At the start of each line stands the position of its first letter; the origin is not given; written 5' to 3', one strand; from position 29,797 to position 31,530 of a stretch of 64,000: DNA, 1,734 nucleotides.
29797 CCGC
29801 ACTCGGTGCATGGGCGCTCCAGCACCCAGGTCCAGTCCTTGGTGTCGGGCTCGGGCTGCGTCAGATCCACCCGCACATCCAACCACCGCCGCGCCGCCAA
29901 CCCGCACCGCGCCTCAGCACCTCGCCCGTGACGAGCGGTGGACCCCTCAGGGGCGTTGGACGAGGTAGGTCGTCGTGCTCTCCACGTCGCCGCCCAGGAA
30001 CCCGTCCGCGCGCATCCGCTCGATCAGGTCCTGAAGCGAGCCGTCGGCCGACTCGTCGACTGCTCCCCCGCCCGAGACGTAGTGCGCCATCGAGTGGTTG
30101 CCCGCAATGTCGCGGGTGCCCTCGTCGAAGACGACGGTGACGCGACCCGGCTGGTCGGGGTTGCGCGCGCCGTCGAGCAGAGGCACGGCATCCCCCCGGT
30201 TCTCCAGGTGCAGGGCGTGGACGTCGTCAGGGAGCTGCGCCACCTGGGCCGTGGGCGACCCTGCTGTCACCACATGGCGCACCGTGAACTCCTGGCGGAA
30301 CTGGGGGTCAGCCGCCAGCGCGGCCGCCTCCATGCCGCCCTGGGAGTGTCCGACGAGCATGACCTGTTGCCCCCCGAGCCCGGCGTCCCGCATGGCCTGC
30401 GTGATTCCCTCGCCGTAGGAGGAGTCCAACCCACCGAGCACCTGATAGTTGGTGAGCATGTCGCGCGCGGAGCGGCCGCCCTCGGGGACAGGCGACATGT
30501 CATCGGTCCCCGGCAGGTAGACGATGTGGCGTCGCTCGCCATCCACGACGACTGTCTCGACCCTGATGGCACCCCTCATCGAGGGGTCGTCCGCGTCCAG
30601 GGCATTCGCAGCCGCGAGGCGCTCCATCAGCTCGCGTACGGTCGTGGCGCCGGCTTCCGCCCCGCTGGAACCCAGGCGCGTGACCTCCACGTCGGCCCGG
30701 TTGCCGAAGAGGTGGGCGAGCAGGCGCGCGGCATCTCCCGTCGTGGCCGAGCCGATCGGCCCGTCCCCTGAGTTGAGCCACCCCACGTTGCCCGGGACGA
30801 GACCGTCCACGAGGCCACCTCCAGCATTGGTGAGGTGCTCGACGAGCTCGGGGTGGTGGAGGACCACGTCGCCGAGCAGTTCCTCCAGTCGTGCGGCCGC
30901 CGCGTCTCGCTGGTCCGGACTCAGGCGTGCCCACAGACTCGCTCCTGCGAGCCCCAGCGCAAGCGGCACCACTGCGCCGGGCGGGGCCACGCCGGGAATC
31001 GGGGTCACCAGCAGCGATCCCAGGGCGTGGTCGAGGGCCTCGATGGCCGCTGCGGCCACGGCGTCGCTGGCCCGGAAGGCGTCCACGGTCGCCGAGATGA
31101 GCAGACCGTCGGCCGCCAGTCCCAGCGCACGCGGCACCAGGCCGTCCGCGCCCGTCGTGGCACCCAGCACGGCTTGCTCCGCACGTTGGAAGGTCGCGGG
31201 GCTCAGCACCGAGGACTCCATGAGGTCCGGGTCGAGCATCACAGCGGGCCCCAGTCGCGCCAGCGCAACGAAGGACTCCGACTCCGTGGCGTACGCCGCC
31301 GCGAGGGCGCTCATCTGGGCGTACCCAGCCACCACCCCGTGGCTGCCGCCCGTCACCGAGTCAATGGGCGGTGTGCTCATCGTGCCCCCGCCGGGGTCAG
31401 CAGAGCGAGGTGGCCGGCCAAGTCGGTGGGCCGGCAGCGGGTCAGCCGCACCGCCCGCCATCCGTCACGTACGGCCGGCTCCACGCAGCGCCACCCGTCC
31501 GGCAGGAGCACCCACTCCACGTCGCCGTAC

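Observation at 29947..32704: Translationally coupled cassette: WxG helical protein, EspG-like protein, and a helical-N-terminus / lipase-type hydrolase. Candidate secreted-effector module with no secretion locus in view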

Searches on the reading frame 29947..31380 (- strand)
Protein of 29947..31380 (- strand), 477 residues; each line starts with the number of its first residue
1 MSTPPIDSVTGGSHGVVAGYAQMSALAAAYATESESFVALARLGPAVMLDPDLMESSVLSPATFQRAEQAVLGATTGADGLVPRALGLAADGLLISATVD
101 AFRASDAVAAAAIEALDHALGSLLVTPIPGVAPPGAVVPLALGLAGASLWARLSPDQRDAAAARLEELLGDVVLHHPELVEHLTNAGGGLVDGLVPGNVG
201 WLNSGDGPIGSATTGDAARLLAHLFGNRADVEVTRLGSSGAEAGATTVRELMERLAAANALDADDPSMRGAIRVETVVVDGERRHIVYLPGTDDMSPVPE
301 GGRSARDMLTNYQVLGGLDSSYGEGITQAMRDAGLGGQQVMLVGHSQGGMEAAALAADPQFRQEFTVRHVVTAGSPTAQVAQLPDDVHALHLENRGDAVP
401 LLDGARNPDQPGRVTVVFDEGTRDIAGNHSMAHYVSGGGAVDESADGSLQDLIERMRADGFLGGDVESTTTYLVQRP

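Call 3: search_protein_families(library=pfam, proteins=[window:29947-31380:-], max_evalue=1)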
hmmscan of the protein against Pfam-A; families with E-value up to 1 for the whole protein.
window:29947-31380:- (477 aa): 8 families
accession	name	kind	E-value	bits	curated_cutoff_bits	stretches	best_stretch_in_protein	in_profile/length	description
PF07819.20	PGAP1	-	6.5e-06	26.5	24.3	1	326-398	79-149/233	PGAP1-like alpha/beta domain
PF00561.26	Abhydrolase_1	-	0.00017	21.7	25.8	1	335-375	66-102/245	alpha/beta hydrolase fold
PF02089.21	Palm_thioest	-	0.002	18.3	26.8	1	336-385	71-118/254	Palmitoyl protein thioesterase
PF01764.32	Lipase_3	-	0.03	14.7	22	1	337-400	62-133/140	Lipase (class 3)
PF00698.26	Acyl_transf_1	-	0.036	14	32.7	1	336-393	81-135/319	Acyl transferase domain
PF01518.21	PolyG_pol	-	0.076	12.2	25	1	204-324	95-216/366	Sigma NS protein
PF01469.24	Pentapeptide_2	-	0.12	12.7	26.4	1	197-215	11-29/40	Pentapeptide repeats (8 copies)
PF06028.17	DUF915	-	0.13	12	22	1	338-396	103-162/255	Alpha/beta hydrolase of unknown function (DUF915)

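Call 4: search_protein_families(library=ncbifam, proteins=[window:29947-31380:-], max_evalue=1)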
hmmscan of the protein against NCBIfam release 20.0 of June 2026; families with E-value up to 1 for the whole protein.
window:29947-31380:- (477 aa): 3 families
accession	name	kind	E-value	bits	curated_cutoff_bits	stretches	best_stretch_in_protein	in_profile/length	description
NF005898.0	PRK07868.1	equivalog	0.00079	17.3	925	1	336-387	139-187/994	acyl-CoA synthetase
NF047580.1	BPSS1187_fam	subfamily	0.0028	17.2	125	1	323-379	95-145/244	BPSS1187 family protein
NF050046.1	PueAB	exception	0.18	10.1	670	1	331-376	192-239/616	polyurethane esterase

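Call 6: find_homologous_proteins(query=window:29947-31380:-)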
Query window:29947-31380:- (477 aa): 365 proteins with E <= 0.001 among 8000 candidates; the best 120 are listed.
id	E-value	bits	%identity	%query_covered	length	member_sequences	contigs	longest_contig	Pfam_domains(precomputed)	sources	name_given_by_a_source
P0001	0.0e+0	1016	100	100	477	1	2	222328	PF07819.20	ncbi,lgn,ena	-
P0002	6.9e-193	660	66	100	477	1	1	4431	PF07819.20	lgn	-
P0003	1.4e-149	517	55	99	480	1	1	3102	PF07819.20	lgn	-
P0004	1.5e-149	517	54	100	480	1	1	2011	PF07819.20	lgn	-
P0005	3.4e-149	516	55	99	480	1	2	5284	PF07819.20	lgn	-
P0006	4.9e-149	515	54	99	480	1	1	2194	PF07819.20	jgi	jgi:hypothetical protein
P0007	2.8e-148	513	54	99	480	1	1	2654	PF07819.20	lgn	-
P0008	1.1e-147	511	54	99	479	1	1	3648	PF07819.20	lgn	-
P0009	4.4e-147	509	54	99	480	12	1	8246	PF07819.20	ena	-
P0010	9.9e-147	508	55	100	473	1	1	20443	PF07819.20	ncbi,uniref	ncbi:MAG: hypothetical protein ACI379_16525 [Nocardioides sp.]|uniref:PGAP1-like alpha/beta domain-c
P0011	2.5e-146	506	54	99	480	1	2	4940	PF07819.20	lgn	-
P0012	3.1e-146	506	54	99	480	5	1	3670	PF07819.20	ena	-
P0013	4.2e-146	506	56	99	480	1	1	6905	PF07819.20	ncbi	-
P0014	1.2e-145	504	53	99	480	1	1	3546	PF07819.20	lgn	-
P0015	2.7e-145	503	55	99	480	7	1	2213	PF07819.20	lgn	-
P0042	6.2e-143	495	53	99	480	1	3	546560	PF07819.20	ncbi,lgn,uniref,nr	ncbi:PGAP1-like protein [Nocardioides alpinus]|uniref:PGAP1-like protein n=1 Tax=Nocardioides alpinu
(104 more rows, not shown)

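Call 7: search_solved_structures(query=window:29947-31380:-, max_evalue=1)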
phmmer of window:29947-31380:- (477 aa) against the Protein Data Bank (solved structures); distinct sequences matched with E-value up to 1: 3.
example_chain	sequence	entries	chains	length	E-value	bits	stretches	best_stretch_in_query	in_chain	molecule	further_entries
5o99_B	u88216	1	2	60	0.44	12.7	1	165-202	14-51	SH3 and multiple ankyrin repeat domains protein 3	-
6cpk_A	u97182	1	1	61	0.44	12.7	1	164-202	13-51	SH3 and multiple ankyrin repeat domains protein 3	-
5t0v_a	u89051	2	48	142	0.65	12.2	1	174-259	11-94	Iron sulfur cluster assembly protein 1, mitochondrial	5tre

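Call 8: find_encoding_contigs(protein=P0001, flank=10000, max_places=2)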
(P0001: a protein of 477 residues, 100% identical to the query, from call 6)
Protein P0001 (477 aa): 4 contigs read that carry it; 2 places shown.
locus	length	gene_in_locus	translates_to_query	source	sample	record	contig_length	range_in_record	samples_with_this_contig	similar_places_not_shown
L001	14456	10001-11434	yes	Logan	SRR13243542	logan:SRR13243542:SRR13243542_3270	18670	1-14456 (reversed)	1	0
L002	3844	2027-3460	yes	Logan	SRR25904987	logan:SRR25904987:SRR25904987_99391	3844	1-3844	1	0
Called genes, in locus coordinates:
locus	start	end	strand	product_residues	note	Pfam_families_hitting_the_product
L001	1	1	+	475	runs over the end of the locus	PF00919:UPF0004, PF04055:Radical_SAM, PF18693:TRAM_2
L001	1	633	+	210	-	PF01066:CDP-OH_P_transf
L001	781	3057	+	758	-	PF00149:Metallophos, PF02872:5_nucleotid_C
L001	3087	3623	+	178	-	PF02464:CinA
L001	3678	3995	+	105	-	PF13560:HTH_31, PF12844:HTH_19, PF01381:HTH_3, PF13413:HTH_25 (weak)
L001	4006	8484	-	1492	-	PF00270:DEAD, PF04851:ResIII (weak), PF00271:Helicase_C, PF19306:WHD_Lhr, PF08494:DEAD_assoc, PF23236:WHD_2nd_Lhr, PF23235:WHD_3rd_Lhr, PF23234:WHD_4th_Lhr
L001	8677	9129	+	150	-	-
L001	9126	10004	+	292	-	-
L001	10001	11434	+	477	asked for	PF07819:PGAP1 (weak)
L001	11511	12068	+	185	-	PF12867:DinB_2, PF11716:MDMPI_N (weak)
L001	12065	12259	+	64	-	PF11248:DUF3046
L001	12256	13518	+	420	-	PF07690:MFS_1, PF13347:MFS_2 (weak), PF00083:Sugar_tr (weak), PF07690:MFS_1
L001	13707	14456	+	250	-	?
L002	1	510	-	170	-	?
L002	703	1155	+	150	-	-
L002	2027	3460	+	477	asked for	PF07819:PGAP1 (weak)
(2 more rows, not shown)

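Call 9: find_encoding_contigs(protein=P0042, flank=8000, max_places=2)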
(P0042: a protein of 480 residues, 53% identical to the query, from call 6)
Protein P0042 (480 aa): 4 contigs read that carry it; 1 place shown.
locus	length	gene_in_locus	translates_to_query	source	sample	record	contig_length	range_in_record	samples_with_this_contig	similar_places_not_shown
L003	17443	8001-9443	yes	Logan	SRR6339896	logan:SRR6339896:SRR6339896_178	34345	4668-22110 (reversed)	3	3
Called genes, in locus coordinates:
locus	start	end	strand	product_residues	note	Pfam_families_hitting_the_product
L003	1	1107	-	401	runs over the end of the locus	PF00722:Glyco_hydro_16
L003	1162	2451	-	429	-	PF04542:Sigma70_r2, PF08281:Sigma70_r4_2, PF20239:DUF6596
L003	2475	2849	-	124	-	-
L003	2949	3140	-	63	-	-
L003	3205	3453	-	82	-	PF04024:PspC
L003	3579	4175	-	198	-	PF00132:Hexapep, PF14602:Hexapep_2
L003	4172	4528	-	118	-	PF18050:Cyclophil_like2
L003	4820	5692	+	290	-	PF13560:HTH_31, PF01381:HTH_3 (faint), PF17765:MLTR_LBD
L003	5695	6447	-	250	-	PF09844:DUF2071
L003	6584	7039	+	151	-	-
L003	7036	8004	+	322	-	-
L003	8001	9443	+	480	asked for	PF07819:PGAP1 (weak)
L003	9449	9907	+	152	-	-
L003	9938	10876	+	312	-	PF00005:ABC_tran, PF13304:AAA_21, PF27102:NodI_C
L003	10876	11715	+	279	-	PF01061:ABC2_membrane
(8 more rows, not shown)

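Call 24: find_related_loci(query=A3, collection=genome_contigs, flank=10000)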
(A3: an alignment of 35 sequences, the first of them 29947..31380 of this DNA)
Query A3 (477 aa) in genome_contigs; peptide patterns used: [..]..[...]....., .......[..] (x = any residue, [..] = any of these).
599 stretches matched a pattern (row limit reached: there are more); 351 encode a relative of the query (tblastn E <= 1e-3); the best 80 are kept; 79 distinct loci.
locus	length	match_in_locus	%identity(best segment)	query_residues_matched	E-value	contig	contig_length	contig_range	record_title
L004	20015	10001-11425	53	2-476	1e-148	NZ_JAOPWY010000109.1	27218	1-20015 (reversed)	MAG: Nocardioides sp. isolate RYN_186 scaffold_695117, whole genome shotgun sequence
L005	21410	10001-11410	53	2-476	3e-145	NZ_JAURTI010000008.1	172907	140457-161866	Nocardioides sp. BE266 Ga0454563_08, whole genome shotgun sequence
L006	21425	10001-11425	55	2-476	6e-144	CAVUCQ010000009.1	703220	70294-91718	MAG: uncultured Actinomycetota bacterium isolate MFD02840.bin.1.405 genome assembly, contig: contig_9607, whole genome s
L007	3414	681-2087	54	2-476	3e-150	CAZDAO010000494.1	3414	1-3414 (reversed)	MAG TPA_asm: uncultured Nocardioides sp. isolate SRP329715_co2_19 genome assembly, contig: NODE_49706_length_3414_cov_15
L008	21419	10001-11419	53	4-476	1e-141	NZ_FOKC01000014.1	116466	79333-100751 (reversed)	Nocardioides alpinus strain CGMCC 1.10697, whole genome shotgun sequence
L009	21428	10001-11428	53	2-476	4e-141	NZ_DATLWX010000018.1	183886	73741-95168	MAG: Nocardioides sp. isolate SMAG_U13231 k141_240054, whole genome shotgun sequence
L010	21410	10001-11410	53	4-476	2e-140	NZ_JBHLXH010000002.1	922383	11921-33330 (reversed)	Nocardioides zeicaulis strain CCM 8654 platanus_K_21_77_2, whole genome shotgun sequence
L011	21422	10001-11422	54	4-476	7e-140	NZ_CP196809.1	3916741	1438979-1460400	Nocardioides sp. N13(2025) strain N13 chromosome, complete genome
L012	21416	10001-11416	54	2-476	5e-139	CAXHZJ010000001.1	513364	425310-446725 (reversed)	MAG TPA_asm: Nocardioides furvisabuli isolate ERR7163071_binner12_6 genome assembly, contig: ERZ8868744.5, whole genome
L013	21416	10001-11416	54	2-476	5e-138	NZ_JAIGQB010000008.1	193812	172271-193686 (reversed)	Nocardioides furvisabuli strain JCM 13813 NODE_8, whole genome shotgun sequence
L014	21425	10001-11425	53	4-476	1e-137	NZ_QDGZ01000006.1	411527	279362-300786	Nocardioides gansuensis strain WSJ-1 contig6, whole genome shotgun sequence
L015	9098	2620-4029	54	2-476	5e-137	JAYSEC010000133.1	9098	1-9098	MAG: Nocardioides sp. isolate ZZ2_ZZA248_bin.32 NODE_5161_length_9098_cov_14.184673, whole genome shotgun sequence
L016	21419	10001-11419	52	4-476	4e-132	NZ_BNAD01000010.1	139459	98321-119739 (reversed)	Nocardioides flavus (ex Wang et al. 2016) strain CGMCC 1.12791 sequence10, whole genome shotgun sequence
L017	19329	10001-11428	53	2-476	1e-131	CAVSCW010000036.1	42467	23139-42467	MAG: uncultured Actinomycetota bacterium isolate MFD02581.bin.2.132 genome assembly, contig: contig_86507, whole genome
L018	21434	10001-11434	53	4-476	6e-131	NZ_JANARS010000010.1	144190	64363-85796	Nocardioides pinisoli strain STR3 contig10, whole genome shotgun sequence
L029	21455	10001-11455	42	3-476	6e-81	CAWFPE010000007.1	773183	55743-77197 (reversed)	MAG: uncultured Actinomycetota bacterium isolate MFD05442.bin.1.277 genome assembly, contig: contig_4071, whole genome s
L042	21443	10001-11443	39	1-473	3e-75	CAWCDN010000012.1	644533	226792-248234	MAG: uncultured Actinomycetota bacterium isolate MFD09368.bin.1.157 genome assembly, contig: contig_4067, whole genome s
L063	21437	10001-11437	40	6-473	4e-68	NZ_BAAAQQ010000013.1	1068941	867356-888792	Nocardioides bigeumensis strain JCM 16021 sequence13, whole genome shotgun sequence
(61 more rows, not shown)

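Call 32: predict_structure(alignment_id=A3)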
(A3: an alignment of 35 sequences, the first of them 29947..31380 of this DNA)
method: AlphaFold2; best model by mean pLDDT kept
length: 477 residues; sequences in the alignment: 35
mean_pLDDT: 86.4   pTM: 0.84
mean pLDDT of the five models: 86.4, 80.8, 80.3, 77.3, 74.0
residues with pLDDT >= 90: 253; 70-90: 171; 50-70: 34; < 50: 19
segments of 3 or more residues with pLDDT < 50: 127-145
pLDDT, mean of each block of 10 residues (from residue 1): 87 93 94 95 89 87 90 91 94 88 80 78 58 41 53 76 80 85 78 70 63 80 77 94 97 97 89 97 97 76 82 82 95 97 96 95 97 93 95 93 86 95 88 97 97 98 97 92
secondary structure, 60 per line:
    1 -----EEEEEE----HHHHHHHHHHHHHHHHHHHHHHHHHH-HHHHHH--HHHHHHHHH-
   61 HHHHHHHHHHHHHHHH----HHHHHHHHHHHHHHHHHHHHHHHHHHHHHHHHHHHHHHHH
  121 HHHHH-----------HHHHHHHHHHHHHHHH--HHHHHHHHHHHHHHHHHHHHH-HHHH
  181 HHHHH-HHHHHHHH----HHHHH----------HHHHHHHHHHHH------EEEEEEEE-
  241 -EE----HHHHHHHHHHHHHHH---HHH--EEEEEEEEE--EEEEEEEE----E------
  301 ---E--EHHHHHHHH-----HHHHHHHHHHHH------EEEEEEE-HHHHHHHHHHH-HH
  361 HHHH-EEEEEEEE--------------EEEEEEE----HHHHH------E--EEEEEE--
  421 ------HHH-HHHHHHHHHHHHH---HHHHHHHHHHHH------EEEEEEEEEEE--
elements in order: E6-11 H16-41 H43-48 H51-59 H61-76 H81-125 H137-152 H155-175 H177-185 H187-194 H199-203 H214-225 E232-239 H248-262 E271-279 E282-289 H308-315 H321-332 E339-345 H347-357 H359-364 E366-373 E388-394 H399-403 E413-418 H431-443 H447-458 E465-475

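Call 35: fold_search(model_id=the predicted structure, library=pdb)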
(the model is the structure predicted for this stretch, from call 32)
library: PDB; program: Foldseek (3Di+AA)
matches with E <= 10: 859; with E <= 0.001: 0
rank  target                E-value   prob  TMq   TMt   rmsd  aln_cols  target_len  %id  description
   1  2yij_A                1.8e-03  0.99  0.24  0.28  11.2       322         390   12  Crystal Structure of phospholipase A1 (released 2012-05-30)
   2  7b1x_A                1.9e-03  0.97  0.22  0.32  12.8       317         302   12  Crystal structure of cold-active esterase PMGL3 from permafrost metagenomic library (released 2021-11-03)
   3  2yh2_D                4.8e-03  0.89  0.22  0.31  13.5       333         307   12  Pyrobaculum calidifontis esterase monoclinic form (released 2011-05-18)
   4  3qmw_C                5.6e-03  0.99  0.18  0.33   7.9       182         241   15  RedJ with PEG molecule bound in the active site (released 2011-05-04)
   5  2yij_B                8.3e-03  0.95  0.21  0.24   8.0       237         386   14  Crystal Structure of phospholipase A1 (released 2012-05-30)
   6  3wj2_A                8.7e-03  0.75  0.19  0.27  13.5       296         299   13  Crystal structure of ESTFA (FE-lacking apo form) (released 2014-07-30)
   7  3wj2_B                8.7e-03  0.66  0.18  0.26  13.5       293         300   13  Crystal structure of ESTFA (FE-lacking apo form) (released 2014-07-30)
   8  7l4t_A                1.1e-02  0.92  0.16  0.24   7.2       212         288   11  Crystal structure of human monoacylglycerol lipase in complex with compound 1 (released 2021-08-11)
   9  3jwe_A                1.1e-02  0.77  0.13  0.21  12.0       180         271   14  Crystal structure of human mono-glyceride lipase in complex with SAR629 (released 2010-01-26)
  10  2yh2_A                1.1e-02  0.69  0.20  0.28  14.8       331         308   12  Pyrobaculum calidifontis esterase monoclinic form (released 2011-05-18)
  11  3qmv_B                1.3e-02  0.97  0.18  0.31   7.3       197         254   13  RedJ-Thioesterase from the Prodiginine biosynthetic pathway in Streptomyces coelicolor (released 2011-05-04)
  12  6iey_A                1.3e-02  0.57  0.18  0.25  14.6       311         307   12  Crystal structure of Chloramphenicol-Metabolizaing Enzyme EstDL136-Chloramphenicol complex (released 2019-02-06)
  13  7r25                  1.4e-02  0.97  0.18  0.42   7.1       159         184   16  Bacillus pumilus Lipase A (released 2022-05-25)
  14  6aae_B                1.4e-02  0.80  0.18  0.25  11.9       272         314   13  Crystal structure of Chloramphenicol-Metabolizaing Enzyme EstDL136 (released 2019-02-06)
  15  2yh2_B                1.4e-02  0.66  0.20  0.28  14.9       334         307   12  Pyrobaculum calidifontis esterase monoclinic form (released 2011-05-18)
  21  9cys_A                1.5e-02  0.69  0.22  0.34  18.4       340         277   14  Toxin/immunity complex for a T6SS lipase effector from E. cloacae (released 2024-08-14)
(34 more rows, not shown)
